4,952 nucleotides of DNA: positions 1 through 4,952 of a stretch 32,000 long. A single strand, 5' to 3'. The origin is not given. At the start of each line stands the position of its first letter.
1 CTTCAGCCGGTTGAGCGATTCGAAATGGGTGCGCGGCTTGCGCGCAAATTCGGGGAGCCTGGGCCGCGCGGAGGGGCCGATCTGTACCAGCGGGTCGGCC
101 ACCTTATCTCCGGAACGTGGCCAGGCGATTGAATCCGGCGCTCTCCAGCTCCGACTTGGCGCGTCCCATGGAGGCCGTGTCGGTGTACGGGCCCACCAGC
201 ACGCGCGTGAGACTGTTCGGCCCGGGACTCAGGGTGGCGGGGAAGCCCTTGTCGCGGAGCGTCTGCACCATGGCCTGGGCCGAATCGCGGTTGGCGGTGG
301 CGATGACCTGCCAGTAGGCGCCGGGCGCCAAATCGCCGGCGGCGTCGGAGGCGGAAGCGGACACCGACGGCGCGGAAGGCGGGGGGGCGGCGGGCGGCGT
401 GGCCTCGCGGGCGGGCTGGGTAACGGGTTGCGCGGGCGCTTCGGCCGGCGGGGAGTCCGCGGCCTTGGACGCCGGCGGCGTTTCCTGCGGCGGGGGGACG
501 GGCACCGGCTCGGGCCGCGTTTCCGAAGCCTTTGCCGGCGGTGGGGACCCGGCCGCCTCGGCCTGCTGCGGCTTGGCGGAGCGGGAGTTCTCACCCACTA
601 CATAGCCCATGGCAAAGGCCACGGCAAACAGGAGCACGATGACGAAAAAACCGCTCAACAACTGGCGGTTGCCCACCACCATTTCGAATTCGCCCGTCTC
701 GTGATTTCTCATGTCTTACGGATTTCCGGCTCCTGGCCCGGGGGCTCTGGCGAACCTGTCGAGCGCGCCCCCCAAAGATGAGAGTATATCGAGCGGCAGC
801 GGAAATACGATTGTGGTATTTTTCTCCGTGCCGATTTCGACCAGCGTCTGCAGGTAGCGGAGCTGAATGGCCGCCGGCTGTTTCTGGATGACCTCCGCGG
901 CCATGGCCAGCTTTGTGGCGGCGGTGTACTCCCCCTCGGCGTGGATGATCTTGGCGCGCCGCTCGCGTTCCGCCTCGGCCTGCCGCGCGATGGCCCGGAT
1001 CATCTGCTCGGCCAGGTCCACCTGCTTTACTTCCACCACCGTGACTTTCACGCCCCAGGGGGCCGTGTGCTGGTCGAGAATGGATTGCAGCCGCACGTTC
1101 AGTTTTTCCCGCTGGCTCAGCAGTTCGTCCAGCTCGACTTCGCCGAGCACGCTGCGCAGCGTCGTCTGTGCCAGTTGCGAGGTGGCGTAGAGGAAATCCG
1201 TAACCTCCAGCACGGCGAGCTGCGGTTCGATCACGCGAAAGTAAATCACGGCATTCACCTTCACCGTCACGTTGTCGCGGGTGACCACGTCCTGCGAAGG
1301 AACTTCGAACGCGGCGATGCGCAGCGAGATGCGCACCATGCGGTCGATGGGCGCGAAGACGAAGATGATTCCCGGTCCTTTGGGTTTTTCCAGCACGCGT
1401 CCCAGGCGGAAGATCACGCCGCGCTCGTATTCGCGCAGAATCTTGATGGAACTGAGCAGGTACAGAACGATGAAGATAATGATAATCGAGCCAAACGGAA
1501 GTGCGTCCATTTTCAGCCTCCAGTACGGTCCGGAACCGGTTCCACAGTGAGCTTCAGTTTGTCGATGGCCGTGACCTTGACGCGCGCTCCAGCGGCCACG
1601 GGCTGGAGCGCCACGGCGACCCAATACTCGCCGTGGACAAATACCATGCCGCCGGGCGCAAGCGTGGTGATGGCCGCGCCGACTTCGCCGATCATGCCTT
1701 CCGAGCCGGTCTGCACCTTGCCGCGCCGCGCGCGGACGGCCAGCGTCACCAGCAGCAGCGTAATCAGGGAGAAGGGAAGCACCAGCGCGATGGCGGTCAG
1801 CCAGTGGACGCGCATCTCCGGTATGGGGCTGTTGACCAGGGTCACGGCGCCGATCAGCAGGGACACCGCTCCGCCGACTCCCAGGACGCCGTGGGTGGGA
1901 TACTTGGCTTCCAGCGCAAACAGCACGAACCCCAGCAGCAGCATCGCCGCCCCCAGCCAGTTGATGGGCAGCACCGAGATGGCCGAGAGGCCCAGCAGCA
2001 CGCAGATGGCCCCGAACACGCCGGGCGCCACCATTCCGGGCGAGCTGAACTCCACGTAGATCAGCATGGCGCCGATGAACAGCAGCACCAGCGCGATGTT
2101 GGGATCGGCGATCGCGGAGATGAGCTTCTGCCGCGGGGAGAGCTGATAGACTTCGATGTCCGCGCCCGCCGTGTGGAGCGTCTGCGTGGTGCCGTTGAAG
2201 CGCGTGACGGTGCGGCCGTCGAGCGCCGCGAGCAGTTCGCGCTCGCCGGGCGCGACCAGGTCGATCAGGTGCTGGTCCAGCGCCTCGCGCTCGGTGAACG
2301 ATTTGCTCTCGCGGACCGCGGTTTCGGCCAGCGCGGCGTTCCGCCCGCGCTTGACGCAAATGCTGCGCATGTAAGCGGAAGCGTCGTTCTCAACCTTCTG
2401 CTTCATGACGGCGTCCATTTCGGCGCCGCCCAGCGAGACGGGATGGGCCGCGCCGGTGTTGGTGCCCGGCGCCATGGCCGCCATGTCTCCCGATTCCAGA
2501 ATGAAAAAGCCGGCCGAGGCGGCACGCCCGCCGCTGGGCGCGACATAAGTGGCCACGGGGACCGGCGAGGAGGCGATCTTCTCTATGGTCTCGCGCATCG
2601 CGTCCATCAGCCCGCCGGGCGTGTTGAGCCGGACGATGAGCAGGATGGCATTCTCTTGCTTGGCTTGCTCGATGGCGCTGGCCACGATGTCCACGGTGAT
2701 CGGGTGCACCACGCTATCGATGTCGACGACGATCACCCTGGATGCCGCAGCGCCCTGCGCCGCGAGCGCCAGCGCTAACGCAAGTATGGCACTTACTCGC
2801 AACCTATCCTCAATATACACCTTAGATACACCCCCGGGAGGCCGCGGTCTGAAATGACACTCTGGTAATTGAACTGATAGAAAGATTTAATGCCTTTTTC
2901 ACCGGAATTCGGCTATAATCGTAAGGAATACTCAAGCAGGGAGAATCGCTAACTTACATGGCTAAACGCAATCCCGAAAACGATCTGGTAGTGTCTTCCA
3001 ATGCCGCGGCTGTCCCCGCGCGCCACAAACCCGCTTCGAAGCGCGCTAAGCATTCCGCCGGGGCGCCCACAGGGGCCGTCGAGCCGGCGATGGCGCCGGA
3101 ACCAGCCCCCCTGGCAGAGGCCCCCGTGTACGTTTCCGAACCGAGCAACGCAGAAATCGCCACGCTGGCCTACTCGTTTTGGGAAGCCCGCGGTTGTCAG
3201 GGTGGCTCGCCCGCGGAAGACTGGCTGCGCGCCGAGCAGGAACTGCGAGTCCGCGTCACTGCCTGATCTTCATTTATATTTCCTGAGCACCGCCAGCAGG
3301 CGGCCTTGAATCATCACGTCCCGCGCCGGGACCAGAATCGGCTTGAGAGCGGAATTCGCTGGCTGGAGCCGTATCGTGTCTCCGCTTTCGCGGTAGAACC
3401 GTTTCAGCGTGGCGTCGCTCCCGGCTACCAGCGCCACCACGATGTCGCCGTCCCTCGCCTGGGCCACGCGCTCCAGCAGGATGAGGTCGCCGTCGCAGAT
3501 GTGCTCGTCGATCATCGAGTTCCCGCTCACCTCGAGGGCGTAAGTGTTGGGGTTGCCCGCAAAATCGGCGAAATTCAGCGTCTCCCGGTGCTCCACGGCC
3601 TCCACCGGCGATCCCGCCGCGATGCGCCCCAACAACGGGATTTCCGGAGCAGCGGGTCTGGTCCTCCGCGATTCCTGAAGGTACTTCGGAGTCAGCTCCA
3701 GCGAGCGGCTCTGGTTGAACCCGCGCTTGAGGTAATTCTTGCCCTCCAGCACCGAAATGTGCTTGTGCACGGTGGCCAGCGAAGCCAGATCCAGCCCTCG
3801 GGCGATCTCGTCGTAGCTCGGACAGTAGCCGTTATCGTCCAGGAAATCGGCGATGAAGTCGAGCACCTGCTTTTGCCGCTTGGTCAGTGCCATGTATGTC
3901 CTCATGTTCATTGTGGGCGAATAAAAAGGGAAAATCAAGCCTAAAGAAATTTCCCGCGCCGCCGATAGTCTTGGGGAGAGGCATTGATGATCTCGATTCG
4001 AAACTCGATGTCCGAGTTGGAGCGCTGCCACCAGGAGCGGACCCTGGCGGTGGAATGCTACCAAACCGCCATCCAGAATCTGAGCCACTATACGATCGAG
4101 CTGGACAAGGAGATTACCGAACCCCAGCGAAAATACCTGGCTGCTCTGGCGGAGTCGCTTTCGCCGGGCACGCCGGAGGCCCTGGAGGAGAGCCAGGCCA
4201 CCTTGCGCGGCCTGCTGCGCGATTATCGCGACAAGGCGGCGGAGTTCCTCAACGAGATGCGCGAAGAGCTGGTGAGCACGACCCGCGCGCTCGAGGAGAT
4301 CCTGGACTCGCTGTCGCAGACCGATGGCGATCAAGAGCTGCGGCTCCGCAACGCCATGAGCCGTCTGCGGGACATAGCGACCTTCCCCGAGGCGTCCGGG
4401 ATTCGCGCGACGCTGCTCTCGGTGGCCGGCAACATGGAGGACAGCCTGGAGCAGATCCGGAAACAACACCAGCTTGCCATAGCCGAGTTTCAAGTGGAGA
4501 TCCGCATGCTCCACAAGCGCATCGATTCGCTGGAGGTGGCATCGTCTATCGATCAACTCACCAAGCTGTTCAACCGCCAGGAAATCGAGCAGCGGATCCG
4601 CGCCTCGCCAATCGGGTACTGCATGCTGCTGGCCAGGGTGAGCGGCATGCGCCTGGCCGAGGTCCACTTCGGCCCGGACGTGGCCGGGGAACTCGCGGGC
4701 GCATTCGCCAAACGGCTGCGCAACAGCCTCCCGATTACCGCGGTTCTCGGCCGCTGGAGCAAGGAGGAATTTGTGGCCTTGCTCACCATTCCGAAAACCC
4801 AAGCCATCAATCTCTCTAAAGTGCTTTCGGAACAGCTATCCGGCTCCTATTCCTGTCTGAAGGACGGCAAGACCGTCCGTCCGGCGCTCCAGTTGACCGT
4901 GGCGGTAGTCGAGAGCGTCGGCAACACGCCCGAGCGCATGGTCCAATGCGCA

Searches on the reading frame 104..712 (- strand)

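Call 54: search_protein_families(library=pfam, proteins=[window:104-712:-], max_evalue=0.001)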
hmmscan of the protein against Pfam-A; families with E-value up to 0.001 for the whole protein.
window:104-712:- (202 aa): 1 family
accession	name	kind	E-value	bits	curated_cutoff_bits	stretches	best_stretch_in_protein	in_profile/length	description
PF05036.18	SPOR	-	4.6e-10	40.1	21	1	135-195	8-71/76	SPOR domain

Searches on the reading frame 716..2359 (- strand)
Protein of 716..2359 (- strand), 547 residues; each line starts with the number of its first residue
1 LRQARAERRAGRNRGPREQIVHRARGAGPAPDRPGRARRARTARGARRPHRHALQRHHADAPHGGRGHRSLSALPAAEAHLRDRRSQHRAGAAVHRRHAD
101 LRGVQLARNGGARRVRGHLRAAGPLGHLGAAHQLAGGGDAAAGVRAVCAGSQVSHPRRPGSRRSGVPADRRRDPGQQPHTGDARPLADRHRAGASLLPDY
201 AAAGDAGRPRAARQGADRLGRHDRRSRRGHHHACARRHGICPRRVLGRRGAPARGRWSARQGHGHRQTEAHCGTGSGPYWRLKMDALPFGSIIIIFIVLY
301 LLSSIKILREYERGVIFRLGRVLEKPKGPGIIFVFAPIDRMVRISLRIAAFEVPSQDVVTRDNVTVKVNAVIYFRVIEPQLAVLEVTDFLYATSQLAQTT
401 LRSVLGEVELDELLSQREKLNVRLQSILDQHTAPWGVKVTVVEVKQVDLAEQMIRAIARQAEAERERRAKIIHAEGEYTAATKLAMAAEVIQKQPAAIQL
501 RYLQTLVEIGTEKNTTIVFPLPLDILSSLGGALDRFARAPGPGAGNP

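Call 54: search_protein_families(library=pfam, proteins=[window:716-2359:-], max_evalue=0.001)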
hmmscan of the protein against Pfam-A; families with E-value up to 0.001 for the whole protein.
window:716-2359:- (547 aa): 1 family
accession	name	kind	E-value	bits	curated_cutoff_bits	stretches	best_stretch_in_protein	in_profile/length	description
PF01145.31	Band_7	-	4e-33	115.4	23.6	1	307-477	2-175/176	SPFH domain / Band 7 family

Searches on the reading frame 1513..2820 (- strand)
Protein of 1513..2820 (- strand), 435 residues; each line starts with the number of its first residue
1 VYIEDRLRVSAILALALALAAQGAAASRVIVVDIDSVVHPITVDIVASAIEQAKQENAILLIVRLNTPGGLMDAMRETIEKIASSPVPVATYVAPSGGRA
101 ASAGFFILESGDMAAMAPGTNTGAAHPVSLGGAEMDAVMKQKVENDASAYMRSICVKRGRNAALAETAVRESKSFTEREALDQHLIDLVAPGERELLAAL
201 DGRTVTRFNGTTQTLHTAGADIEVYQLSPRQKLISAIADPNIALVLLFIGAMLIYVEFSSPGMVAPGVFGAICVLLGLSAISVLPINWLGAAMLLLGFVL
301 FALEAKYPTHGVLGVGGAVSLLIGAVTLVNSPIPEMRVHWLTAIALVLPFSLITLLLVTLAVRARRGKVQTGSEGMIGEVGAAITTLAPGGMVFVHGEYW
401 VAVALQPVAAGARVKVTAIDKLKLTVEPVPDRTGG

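Call 54: search_protein_families(library=pfam, proteins=[window:1513-2820:-], max_evalue=0.001)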
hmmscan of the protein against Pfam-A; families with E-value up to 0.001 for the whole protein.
window:1513-2820:- (435 aa): 4 families
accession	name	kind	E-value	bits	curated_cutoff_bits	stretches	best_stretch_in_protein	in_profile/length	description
PF24961.1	NfeD_membrane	-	4.8e-24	85.1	26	1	241-357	1-116/119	NfeD integral membrane domain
PF25145.1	NfeD1b_N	-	1.5e-17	64.3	40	1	29-190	2-156/189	NfeD1b, N-terminal domain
PF01957.25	NfeD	-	3.6e-14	53.1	29.1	1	374-428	2-57/57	NfeD-like C-terminal, partner-binding domain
PF00574.28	CLP_protease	-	0.00015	22.1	20.2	1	49-189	39-178/182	Clp protease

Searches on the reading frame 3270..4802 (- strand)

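Call 54: search_protein_families(library=pfam, proteins=[window:3270-4802:-], max_evalue=0.001)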
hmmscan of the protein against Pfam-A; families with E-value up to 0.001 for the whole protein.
window:3270-4802:- (510 aa): 2 families
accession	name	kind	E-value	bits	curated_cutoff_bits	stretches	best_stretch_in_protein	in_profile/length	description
PF00717.28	Peptidase_S24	-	2.5e-28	98.6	23.3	1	389-502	1-115/116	Peptidase S24-like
PF01726.22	LexA_DNA_bind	-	3.5e-15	56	23.7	1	305-366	3-64/65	LexA DNA binding domain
